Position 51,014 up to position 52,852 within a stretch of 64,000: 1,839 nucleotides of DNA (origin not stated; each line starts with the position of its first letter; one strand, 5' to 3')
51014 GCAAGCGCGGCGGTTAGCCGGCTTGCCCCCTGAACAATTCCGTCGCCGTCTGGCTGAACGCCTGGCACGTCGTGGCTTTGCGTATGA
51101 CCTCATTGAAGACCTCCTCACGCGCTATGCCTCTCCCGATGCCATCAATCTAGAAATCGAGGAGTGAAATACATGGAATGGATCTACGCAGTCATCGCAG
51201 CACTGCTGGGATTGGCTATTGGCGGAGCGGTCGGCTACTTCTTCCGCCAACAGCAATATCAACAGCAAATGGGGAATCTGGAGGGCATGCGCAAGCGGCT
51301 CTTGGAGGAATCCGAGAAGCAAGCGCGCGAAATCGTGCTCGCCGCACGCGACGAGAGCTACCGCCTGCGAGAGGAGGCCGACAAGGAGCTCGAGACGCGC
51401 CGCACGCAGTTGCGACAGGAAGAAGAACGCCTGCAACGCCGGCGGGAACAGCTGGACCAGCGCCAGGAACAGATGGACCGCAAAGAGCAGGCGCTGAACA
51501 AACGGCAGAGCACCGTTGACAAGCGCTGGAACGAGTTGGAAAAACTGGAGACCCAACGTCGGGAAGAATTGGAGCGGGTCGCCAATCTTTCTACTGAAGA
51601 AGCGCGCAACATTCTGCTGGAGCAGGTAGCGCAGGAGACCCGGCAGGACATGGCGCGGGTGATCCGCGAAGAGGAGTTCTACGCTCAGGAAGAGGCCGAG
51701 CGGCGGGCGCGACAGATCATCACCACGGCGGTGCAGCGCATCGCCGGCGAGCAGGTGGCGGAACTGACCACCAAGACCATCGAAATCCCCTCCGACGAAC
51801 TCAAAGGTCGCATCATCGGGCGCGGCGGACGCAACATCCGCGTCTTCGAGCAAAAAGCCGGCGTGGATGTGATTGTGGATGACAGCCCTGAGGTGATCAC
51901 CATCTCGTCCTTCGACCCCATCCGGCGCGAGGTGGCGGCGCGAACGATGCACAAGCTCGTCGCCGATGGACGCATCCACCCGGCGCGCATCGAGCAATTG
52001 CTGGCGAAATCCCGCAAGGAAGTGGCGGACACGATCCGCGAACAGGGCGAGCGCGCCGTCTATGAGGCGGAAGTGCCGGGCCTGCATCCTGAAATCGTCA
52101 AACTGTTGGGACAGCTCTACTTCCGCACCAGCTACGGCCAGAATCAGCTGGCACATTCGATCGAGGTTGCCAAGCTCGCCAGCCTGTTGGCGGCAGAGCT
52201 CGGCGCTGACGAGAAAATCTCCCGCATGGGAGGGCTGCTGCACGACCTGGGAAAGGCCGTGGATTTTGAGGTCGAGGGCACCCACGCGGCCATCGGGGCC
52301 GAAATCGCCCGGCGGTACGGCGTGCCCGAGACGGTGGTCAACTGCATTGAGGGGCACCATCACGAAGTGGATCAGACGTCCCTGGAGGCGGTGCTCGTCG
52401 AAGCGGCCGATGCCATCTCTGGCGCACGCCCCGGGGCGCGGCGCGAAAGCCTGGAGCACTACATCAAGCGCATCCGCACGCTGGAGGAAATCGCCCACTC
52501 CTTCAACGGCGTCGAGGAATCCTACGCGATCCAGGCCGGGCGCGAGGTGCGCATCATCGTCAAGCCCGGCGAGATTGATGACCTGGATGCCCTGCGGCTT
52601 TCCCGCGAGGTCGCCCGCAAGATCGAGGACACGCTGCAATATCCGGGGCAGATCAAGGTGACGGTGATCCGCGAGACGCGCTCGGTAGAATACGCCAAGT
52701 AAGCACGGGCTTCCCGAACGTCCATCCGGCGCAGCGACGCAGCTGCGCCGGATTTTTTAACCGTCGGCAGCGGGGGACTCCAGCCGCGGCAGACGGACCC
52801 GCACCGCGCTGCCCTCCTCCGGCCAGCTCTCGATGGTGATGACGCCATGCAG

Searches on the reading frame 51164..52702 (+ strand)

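Call 92: search_protein_families(library=pfam, proteins=[window:51164-52702:+], max_evalue=0.00001)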
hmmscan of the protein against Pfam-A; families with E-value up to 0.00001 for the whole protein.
window:51164-52702:+ (512 aa): 4 families
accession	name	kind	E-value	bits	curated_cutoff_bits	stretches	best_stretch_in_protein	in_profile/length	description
PF12072.13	RNase_Y_N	-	1e-44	152.8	32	1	9-196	2-200/201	RNase Y N-terminal region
PF01966.28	HD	-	8.7e-19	68.4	22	1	330-419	3-114/116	HD domain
PF00013.35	KH_1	-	4.5e-09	36.4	21.5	1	203-260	1-62/66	KH domain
PF08668.18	HDOD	-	7.9e-06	25.9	22.9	0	330-366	97-134/196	HDOD domain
